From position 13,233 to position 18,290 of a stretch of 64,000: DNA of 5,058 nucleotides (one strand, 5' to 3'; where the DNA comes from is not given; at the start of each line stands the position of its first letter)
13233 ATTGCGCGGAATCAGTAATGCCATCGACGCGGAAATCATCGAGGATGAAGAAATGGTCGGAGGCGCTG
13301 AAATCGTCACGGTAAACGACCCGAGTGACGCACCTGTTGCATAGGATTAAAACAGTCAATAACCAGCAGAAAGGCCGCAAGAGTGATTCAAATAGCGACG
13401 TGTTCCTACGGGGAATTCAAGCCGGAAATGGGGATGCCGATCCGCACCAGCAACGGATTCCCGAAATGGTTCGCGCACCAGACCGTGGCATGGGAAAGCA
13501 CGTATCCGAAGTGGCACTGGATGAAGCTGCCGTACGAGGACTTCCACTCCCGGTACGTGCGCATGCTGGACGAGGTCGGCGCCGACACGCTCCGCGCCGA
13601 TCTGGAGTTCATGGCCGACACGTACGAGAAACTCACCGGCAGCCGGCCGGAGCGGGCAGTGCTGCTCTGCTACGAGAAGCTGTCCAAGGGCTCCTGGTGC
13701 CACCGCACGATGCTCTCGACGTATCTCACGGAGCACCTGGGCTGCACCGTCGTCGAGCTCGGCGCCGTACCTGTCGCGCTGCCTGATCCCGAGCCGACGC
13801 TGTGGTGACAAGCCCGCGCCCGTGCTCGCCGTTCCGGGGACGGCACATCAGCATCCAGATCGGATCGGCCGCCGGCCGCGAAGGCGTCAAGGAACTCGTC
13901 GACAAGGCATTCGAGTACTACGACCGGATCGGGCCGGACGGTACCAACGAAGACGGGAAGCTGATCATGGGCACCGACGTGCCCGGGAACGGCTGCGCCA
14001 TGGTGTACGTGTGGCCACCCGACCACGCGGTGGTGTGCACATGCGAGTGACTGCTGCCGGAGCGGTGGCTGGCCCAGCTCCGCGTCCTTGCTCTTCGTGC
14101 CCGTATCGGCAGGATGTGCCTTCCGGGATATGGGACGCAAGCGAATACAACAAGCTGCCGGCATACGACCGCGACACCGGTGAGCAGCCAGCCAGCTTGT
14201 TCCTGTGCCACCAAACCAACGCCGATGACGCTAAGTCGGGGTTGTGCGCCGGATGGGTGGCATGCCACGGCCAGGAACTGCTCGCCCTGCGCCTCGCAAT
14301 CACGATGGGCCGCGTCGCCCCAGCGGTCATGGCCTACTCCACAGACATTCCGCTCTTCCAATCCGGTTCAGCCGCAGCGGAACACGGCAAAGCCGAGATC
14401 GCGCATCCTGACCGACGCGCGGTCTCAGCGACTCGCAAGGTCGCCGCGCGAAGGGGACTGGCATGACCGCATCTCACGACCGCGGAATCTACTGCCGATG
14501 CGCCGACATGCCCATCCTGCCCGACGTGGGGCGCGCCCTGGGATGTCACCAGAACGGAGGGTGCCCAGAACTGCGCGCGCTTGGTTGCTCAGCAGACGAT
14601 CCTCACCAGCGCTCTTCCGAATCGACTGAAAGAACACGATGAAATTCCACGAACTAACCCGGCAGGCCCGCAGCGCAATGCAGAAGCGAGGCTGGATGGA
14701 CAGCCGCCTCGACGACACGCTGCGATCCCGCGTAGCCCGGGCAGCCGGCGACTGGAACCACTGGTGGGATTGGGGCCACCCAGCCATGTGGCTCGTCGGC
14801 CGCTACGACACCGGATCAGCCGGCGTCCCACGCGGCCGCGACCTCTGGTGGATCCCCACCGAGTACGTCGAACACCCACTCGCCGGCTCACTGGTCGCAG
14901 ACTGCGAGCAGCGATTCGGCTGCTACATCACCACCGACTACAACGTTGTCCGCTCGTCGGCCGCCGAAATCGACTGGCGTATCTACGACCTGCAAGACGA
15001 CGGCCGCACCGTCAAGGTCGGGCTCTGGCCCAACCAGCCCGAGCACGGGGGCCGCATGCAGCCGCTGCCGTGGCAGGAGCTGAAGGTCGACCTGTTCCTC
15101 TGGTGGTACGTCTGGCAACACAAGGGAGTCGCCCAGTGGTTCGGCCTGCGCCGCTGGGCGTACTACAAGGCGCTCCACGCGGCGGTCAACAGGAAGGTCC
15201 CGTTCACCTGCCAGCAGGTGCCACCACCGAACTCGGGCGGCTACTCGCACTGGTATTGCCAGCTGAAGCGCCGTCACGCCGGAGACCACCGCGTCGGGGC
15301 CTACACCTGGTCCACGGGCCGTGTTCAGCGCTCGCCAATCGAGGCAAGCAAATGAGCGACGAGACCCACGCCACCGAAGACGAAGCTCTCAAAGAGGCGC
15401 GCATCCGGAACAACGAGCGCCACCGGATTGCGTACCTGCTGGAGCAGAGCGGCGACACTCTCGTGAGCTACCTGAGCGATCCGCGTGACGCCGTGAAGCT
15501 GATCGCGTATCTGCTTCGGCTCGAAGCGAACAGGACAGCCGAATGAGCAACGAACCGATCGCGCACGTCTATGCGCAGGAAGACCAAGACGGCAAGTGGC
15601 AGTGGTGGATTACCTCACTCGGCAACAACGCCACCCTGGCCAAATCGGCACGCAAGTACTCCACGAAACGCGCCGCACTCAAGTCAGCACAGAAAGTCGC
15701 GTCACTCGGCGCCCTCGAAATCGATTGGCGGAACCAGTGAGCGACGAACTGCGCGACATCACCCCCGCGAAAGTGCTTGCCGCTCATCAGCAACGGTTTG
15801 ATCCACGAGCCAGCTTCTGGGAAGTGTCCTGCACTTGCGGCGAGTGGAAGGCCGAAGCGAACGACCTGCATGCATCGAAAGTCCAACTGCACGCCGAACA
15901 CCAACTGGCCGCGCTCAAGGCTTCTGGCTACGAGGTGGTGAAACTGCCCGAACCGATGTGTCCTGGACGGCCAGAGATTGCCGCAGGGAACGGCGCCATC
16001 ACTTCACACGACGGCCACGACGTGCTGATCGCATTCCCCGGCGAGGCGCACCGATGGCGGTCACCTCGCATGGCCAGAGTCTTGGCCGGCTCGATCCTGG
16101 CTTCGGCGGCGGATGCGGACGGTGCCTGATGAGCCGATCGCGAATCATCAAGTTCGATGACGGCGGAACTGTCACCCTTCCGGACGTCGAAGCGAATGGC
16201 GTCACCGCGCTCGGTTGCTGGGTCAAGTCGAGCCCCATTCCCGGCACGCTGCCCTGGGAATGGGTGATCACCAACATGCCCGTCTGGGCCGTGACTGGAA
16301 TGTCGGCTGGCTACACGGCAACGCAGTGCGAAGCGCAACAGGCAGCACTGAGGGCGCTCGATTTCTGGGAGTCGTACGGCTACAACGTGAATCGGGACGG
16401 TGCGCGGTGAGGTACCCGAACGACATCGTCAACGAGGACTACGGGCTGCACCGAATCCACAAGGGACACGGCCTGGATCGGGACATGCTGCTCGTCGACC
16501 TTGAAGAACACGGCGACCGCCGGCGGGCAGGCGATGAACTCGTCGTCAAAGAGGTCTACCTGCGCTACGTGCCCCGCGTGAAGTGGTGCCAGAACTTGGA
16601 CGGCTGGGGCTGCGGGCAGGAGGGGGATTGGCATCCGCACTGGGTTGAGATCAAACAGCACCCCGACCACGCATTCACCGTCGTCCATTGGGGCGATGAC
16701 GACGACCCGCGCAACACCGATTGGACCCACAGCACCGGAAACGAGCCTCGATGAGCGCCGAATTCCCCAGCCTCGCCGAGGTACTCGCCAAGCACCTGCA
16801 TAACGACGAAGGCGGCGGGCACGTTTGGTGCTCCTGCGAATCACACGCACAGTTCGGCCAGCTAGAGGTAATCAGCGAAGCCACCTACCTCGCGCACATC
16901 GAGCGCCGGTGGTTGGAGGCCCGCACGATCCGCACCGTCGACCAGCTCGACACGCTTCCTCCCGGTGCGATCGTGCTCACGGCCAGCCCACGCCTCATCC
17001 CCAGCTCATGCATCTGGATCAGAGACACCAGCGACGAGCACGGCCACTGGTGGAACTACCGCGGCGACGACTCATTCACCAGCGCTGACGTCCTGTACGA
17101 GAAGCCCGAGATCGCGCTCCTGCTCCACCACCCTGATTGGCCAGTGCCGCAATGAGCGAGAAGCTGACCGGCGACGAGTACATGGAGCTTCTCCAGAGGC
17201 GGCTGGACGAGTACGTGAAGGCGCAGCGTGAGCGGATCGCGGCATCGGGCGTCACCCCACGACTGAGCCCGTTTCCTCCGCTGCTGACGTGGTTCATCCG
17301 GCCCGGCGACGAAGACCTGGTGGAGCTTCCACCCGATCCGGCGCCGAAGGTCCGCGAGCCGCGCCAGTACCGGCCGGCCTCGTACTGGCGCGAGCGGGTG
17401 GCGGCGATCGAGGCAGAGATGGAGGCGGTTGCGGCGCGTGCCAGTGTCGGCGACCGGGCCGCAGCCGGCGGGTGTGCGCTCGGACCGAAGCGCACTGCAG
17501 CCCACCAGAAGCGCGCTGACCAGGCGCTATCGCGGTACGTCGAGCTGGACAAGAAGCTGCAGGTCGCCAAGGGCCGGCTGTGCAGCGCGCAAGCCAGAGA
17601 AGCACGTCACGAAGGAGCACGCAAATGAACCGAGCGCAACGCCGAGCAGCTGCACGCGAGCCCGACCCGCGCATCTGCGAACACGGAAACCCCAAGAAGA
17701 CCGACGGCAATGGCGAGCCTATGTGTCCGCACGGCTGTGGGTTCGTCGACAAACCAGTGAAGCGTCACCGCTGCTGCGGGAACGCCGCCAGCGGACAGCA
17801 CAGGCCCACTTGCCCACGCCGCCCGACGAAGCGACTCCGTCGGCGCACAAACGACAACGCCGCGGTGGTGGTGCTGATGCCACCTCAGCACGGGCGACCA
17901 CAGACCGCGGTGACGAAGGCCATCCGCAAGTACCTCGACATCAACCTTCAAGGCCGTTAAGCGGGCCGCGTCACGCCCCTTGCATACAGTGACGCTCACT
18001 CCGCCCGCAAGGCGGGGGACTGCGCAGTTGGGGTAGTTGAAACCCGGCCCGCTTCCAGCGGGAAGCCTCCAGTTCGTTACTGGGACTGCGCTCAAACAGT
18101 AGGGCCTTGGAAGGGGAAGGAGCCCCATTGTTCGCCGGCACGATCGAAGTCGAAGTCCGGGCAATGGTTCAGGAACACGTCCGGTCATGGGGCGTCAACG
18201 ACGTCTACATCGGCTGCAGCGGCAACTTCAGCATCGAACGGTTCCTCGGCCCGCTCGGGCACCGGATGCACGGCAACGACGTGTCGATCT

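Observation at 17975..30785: Exact 12-mer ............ three times, all intergenic, with Cluster-K-like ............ start-associated boxes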

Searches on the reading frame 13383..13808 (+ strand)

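Call 98: search_protein_families(library=pfam, proteins=[window:13383-13808:+], max_evalue=0.01)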
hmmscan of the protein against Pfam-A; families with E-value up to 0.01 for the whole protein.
window:13383-13808:+ (141 aa): 0 families

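Call 99: search_protein_families(library=phrogs, proteins=[window:13383-13808:+], max_evalue=0.001)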
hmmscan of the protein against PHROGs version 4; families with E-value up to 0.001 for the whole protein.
window:13383-13808:+ (141 aa): 1 family
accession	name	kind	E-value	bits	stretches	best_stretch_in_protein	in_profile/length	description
phrog_2450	-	unknown function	2.1e-16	61.4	1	1-138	37-172/346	-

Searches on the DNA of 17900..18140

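Call 64: search_rna_families(source=window, start=17900, end=18140, threshold=evalue, max_evalue=10)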
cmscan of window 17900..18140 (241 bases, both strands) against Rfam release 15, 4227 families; matches with E-value up to 10: 3.
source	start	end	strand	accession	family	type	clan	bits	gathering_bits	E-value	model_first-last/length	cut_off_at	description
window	17959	18054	+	RF00740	mir-370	Gene; miRNA;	-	16.5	70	0.56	1-75/75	no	mir-370 microRNA precursor family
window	18013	18102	+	RF01234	SNORA47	Gene; snRNA; snoRNA; HACA-box;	-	11.7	45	3.7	1-138/138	no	Small nucleolar RNA SNORA47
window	17900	17928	-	RF00656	mir-205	Gene; miRNA;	-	11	55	9.2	1-31/75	3'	mir-205 microRNA precursor family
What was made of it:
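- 18022..18093 (+): tRNA-Gly (anticodon UCC). No Rfam tRNA match at E <= 10 (call 64), so it is atypical.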
